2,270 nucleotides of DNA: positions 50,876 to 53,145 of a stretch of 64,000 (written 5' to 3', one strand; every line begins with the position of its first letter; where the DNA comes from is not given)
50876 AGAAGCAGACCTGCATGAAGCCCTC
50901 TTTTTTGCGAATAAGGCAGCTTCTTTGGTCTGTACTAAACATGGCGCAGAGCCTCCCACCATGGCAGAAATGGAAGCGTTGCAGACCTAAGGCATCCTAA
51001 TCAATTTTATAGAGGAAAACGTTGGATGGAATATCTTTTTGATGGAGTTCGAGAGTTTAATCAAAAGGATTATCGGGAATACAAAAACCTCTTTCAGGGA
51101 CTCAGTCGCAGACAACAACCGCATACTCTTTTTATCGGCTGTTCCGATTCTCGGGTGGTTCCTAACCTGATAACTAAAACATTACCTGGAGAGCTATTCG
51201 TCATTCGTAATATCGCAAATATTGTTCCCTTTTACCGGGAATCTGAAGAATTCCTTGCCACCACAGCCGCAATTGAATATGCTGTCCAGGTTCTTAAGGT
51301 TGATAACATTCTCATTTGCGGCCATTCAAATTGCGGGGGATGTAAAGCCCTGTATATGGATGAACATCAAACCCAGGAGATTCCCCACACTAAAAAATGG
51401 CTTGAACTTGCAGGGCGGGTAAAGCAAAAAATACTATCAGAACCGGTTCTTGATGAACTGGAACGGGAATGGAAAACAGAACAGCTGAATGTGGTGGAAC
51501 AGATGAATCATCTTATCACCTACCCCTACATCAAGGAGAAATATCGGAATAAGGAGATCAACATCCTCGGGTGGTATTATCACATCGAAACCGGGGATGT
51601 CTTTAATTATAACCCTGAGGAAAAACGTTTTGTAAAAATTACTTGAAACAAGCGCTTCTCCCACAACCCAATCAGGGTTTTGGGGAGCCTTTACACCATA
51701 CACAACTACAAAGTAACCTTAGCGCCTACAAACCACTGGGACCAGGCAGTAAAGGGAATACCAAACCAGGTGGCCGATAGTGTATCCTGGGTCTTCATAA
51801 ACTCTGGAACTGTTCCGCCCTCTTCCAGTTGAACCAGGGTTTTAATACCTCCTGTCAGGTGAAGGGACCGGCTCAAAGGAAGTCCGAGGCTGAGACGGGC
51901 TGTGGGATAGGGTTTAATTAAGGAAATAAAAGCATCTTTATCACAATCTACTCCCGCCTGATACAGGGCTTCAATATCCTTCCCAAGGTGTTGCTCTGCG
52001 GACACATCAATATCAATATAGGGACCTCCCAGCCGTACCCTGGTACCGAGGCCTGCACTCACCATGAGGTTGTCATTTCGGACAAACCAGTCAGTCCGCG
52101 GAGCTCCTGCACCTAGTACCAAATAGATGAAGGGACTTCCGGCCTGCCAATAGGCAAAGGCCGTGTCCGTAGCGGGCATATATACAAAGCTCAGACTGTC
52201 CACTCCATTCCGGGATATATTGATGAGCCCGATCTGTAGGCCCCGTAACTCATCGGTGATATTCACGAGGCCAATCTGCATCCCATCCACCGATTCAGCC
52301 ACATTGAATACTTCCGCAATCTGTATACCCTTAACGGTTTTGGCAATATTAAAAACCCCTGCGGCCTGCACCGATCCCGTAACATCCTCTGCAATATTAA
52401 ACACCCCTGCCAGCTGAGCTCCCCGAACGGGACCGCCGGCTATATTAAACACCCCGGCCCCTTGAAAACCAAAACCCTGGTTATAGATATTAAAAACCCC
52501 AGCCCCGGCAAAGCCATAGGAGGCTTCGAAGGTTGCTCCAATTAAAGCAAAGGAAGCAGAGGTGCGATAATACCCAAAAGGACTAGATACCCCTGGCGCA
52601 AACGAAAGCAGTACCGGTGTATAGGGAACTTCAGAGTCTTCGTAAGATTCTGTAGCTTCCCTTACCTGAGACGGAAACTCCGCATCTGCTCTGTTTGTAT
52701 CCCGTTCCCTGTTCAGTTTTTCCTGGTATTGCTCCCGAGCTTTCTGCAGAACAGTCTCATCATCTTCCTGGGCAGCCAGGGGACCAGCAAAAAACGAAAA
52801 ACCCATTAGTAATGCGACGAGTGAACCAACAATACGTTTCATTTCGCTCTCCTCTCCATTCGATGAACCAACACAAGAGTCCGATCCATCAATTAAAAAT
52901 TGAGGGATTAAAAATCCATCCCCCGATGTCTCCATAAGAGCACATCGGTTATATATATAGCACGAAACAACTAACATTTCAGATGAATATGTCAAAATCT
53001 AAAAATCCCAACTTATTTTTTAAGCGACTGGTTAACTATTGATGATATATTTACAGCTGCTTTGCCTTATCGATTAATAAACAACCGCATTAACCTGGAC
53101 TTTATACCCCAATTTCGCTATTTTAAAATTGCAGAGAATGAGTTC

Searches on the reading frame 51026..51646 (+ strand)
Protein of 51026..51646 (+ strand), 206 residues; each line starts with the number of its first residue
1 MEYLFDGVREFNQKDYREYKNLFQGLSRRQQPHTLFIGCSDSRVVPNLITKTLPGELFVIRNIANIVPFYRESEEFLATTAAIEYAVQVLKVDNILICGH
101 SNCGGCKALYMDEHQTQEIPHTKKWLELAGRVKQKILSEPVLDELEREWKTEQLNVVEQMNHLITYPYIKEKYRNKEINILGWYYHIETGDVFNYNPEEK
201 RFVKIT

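Call 3: search_protein_families(library=pfam, proteins=[window:51026-51646:+], max_evalue=0.01)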
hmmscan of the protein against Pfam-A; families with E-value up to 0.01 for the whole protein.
window:51026-51646:+ (206 aa): 2 families
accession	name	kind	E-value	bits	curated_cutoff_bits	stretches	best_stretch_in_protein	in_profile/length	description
PF00484.24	Pro_CA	-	4e-49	167.3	25.7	1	34-192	1-156/156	Carbonic anhydrase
PF06028.17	DUF915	-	0.0014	18.5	22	0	81-131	91-142/255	Alpha/beta hydrolase of unknown function (DUF915)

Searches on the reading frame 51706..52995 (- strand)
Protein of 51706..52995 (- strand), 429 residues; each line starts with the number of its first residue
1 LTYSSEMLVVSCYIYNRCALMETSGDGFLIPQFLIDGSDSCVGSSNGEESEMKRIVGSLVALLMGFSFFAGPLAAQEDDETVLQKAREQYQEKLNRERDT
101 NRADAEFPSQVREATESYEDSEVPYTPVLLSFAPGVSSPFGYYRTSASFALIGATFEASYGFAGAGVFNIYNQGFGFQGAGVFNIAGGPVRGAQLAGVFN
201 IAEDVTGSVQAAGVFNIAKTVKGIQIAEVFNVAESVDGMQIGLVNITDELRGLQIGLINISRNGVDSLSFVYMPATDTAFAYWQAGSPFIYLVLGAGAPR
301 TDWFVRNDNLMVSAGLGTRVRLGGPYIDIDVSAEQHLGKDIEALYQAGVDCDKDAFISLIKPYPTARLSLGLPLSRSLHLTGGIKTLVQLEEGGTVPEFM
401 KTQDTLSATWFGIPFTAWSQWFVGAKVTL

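Call 3: search_protein_families(library=pfam, proteins=[window:51706-52995:-], max_evalue=0.01)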
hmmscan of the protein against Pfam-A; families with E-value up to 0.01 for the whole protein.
window:51706-52995:- (429 aa): 0 families

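Call 4: search_protein_families(library=ncbifam, proteins=[window:51706-52995:-], max_evalue=0.01)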
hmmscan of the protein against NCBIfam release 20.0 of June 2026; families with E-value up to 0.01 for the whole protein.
window:51706-52995:- (429 aa): 2 families
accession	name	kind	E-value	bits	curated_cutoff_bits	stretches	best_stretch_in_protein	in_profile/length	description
NF047437.1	VC2662_fam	equivalog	3.1e-09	36.5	140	1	177-265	93-176/187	VC2662 family protein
NF047436.1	LA_2272_repeat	domain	7.8e-08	32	25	1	238-263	3-29/30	LA_2272 family surface repeat-containing protein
